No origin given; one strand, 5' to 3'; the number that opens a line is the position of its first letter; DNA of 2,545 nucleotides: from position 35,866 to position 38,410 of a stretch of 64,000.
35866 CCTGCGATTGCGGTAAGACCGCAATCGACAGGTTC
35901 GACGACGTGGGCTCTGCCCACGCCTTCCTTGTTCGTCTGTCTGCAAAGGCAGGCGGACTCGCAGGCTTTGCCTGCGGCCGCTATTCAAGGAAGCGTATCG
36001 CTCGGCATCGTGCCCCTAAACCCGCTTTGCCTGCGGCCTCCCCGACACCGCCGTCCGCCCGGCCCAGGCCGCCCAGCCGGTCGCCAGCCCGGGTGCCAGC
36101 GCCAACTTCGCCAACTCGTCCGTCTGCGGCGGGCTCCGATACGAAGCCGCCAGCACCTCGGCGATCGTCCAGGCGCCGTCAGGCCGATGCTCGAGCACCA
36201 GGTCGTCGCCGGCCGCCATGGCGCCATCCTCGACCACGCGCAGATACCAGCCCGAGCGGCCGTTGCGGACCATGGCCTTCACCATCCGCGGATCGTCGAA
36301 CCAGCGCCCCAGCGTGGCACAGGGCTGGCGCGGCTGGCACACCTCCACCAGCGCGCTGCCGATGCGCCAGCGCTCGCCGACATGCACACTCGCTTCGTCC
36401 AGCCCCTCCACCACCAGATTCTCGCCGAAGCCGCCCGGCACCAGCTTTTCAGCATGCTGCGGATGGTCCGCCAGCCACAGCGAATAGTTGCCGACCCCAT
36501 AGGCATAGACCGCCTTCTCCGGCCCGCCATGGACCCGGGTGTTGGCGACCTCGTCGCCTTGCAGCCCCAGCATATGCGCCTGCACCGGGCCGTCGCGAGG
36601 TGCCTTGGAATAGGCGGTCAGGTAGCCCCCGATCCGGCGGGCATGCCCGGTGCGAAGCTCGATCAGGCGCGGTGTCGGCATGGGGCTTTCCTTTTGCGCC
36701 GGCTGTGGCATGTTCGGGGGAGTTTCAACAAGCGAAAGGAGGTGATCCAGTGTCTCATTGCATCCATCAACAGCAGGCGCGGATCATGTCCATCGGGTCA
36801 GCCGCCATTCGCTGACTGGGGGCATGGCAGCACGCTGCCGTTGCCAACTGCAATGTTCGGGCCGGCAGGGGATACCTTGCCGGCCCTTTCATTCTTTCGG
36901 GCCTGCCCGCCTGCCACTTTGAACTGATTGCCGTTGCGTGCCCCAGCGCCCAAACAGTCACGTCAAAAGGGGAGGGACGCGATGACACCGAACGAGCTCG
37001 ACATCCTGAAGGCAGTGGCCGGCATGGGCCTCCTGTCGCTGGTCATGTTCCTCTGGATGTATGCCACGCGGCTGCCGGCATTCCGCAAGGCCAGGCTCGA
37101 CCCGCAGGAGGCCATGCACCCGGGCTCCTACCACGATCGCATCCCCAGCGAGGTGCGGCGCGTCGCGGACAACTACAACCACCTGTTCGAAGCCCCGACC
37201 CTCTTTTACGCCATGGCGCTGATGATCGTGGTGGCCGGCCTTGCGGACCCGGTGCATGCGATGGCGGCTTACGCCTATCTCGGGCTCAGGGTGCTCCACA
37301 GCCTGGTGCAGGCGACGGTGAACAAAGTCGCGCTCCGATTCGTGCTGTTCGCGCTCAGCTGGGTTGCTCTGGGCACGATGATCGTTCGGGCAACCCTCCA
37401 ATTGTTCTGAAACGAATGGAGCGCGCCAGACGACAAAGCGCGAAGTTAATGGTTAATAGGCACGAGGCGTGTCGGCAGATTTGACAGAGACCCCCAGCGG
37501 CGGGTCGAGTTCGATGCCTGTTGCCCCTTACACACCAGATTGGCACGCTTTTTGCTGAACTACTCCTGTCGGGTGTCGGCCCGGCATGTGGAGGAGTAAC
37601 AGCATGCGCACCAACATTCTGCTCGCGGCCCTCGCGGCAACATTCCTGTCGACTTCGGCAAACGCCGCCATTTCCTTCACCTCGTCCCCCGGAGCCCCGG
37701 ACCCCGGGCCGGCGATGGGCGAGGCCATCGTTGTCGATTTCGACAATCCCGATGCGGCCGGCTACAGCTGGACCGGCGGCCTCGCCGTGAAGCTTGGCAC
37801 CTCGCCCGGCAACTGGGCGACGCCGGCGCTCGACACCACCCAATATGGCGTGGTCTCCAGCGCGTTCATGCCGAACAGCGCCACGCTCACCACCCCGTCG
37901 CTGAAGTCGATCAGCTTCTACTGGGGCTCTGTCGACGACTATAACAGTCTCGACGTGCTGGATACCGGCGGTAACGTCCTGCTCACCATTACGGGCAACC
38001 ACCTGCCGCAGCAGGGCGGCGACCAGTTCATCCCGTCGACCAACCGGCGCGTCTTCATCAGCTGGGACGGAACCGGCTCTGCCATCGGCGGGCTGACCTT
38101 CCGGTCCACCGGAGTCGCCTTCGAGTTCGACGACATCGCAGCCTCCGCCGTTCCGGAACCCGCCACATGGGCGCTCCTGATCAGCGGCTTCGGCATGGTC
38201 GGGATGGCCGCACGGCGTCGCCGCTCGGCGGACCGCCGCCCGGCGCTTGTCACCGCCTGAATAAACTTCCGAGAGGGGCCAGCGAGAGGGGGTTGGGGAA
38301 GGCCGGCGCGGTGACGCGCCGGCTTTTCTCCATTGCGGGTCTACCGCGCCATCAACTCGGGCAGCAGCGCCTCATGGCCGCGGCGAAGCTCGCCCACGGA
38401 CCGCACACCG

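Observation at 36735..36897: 21-codon sORF behind a 16-nt perfect complement of the 16S rRNA 3' tail, with its own terminator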

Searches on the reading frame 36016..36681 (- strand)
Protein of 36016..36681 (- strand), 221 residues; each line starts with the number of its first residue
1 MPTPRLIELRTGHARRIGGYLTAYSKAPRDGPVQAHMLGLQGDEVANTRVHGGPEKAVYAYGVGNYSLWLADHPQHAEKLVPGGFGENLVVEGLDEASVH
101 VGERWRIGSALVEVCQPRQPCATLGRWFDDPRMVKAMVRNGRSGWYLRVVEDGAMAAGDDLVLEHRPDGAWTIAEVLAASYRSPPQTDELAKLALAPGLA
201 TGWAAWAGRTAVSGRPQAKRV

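Call 68: search_protein_families(library=pfam, proteins=[window:36016-36681:-])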
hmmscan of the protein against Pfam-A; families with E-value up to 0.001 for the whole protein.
window:36016-36681:- (221 aa): 2 families
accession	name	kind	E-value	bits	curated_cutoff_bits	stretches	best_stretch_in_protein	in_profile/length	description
PF03473.23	MOSC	-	1.1e-33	116.2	22.7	1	48-161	2-119/120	MOSC domain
PF03475.19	YiiM_3-alpha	-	0.00053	20.3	22.7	1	171-203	1-33/44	YiiM-like, 3-alpha helix domain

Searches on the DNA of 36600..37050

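Call 4: search_rna_families(source=window, start=36600, end=37050, threshold=evalue, max_evalue=10)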
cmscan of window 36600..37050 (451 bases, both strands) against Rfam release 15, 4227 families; matches with E-value up to 10: 6.
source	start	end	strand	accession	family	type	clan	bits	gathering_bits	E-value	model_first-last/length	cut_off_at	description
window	36726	36886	+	RF01867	CC2171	Gene; sRNA;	-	71.1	75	9.5e-15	1-159/159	no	caulobacter sRNA CC2171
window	36806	36890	+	RF02552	RcsR1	Gene; sRNA;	-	21.6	60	0.037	1-96/96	no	RcsR1 sRNA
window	36893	36987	-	RF02201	TTC28-AS1_4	Gene; lncRNA;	-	15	45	3.7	1-113/113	no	TTC28 antisense RNA 1 conserved region 4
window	36913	36951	-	RF02974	Fibro-purF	Cis-reg;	-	12.7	60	4.6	1-75/75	no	Fibro-purF RNA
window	36859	36886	+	RF02603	BASRCII26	Gene; sRNA;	-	12.3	218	1.2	2-29/190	no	Brucella sRNA CII26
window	36842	36894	+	RF02353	BjrC68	Gene; sRNA;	-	12.2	39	2.1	1-82/82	no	Bradyrhizobiaceae sRNA BjrC68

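Call 8: search_rna_families(source=window, start=36650, end=36950, threshold=evalue, max_evalue=0.001, show_alignments=1)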
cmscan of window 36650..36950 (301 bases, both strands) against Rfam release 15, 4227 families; matches with E-value up to 0.001: 1.
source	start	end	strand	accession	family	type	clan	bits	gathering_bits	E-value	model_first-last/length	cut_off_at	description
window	36726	36886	+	RF01867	CC2171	Gene; sRNA;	-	71.1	75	6.3e-15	1-159/159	no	caulobacter sRNA CC2171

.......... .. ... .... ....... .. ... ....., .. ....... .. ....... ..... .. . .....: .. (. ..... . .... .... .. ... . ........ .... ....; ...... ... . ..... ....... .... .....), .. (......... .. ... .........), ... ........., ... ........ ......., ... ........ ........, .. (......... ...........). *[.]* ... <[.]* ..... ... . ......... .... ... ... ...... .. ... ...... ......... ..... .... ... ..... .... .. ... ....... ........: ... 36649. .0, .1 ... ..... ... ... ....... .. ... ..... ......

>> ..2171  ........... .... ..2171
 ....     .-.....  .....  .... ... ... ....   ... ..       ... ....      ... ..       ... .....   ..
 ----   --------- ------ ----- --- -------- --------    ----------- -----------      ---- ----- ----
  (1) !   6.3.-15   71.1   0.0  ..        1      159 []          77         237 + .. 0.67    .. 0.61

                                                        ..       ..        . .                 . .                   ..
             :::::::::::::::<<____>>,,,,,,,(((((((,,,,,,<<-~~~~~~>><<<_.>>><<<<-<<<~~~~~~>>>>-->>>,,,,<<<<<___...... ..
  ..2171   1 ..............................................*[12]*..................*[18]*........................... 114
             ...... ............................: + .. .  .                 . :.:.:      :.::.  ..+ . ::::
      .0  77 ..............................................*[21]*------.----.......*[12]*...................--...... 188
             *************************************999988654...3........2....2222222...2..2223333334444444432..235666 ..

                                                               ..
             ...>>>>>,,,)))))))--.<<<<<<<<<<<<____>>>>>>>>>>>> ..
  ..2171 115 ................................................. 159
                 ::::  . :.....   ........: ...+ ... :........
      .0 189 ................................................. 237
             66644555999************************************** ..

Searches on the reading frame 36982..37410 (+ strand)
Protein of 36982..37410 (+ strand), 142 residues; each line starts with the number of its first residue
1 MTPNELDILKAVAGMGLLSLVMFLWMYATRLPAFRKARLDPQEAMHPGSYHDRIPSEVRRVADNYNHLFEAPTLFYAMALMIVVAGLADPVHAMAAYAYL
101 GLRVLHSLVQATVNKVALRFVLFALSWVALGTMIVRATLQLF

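Call 68: search_protein_families(library=pfam, proteins=[window:36982-37410:+])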
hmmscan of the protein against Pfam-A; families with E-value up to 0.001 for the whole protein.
window:36982-37410:+ (142 aa): 1 family
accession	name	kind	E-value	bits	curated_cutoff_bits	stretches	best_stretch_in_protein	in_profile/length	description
PF01124.23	MAPEG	-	2.2e-22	80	23.4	1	11-137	4-127/129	MAPEG family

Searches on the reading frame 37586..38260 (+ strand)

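Call 68: search_protein_families(library=pfam, proteins=[window:37586-38260:+])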
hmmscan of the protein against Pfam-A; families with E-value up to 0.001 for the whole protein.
window:37586-38260:+ (224 aa): 1 family
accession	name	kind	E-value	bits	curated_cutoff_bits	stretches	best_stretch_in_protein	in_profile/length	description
PF07589.16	PEP-CTERM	-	1.8e-07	31.4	20.7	1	188-212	1-24/24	PEP-CTERM motif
